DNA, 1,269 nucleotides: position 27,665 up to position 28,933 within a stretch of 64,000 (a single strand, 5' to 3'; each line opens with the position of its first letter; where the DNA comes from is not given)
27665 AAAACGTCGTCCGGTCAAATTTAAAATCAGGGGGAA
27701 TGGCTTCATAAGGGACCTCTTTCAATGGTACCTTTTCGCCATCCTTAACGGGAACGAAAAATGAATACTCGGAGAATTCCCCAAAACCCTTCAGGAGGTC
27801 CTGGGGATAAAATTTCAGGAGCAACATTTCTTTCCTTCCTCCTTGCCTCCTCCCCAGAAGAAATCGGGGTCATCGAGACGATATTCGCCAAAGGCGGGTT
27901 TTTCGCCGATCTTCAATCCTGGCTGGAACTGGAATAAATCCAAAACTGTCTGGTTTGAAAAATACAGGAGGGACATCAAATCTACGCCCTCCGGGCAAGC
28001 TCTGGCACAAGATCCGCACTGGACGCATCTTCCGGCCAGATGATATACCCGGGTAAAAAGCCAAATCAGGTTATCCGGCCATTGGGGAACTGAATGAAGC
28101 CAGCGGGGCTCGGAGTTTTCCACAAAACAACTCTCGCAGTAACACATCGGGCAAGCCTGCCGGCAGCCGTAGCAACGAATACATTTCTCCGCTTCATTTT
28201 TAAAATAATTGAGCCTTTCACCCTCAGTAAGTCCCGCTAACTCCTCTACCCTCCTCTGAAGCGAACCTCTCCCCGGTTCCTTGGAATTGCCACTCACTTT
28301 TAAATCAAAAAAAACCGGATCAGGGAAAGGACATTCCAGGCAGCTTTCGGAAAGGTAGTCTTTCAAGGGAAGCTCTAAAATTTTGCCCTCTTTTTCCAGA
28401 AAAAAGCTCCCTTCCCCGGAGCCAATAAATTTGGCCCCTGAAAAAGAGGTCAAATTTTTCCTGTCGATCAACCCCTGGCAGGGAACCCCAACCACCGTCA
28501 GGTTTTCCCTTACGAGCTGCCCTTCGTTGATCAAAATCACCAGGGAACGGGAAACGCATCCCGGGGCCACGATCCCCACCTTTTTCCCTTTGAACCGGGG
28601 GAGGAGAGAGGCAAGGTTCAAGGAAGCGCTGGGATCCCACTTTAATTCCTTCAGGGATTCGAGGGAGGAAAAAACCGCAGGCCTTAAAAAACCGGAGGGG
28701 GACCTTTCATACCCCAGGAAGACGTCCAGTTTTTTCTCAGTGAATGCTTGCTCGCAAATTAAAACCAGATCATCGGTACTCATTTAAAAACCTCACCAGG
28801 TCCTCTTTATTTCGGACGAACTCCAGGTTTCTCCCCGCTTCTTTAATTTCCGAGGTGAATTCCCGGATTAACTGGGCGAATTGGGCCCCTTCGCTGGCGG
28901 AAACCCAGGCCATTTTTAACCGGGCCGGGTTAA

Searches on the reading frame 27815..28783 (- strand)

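Call 15: search_protein_families(library=pfam, proteins=[window:27815-28783:-], max_evalue=0.001)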
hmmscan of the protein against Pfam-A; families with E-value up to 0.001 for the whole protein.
window:27815-28783:- (322 aa): 8 families
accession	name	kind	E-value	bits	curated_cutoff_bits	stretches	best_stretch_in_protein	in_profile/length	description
PF12797.12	Fer4_2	-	1.7e-08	34.3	24.5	2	245-265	2-22/22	4Fe-4S binding domain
PF13183.11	Fer4_8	-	2.2e-07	31.7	27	1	197-267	1-68/68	4Fe-4S dicluster domain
PF13237.11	Fer4_10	-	2.7e-07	30.9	25.5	1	247-265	3-21/53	4Fe-4S dicluster domain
PF13187.11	Fer4_9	-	6.4e-06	26.5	27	0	200-266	1-50/52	4Fe-4S dicluster domain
PF13534.11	Fer4_17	-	6.1e-05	23.9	22.2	1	200-268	1-61/61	4Fe-4S dicluster domain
PF12837.12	Fer4_6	-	0.00014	22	25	1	250-267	6-23/24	4Fe-4S binding domain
PF00037.32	Fer4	-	0.00017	21.7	21.1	1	251-266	6-21/24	4Fe-4S binding domain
PF13746.11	Fer4_18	-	0.00054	20.6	27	0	250-270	58-78/114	4Fe-4S dicluster domain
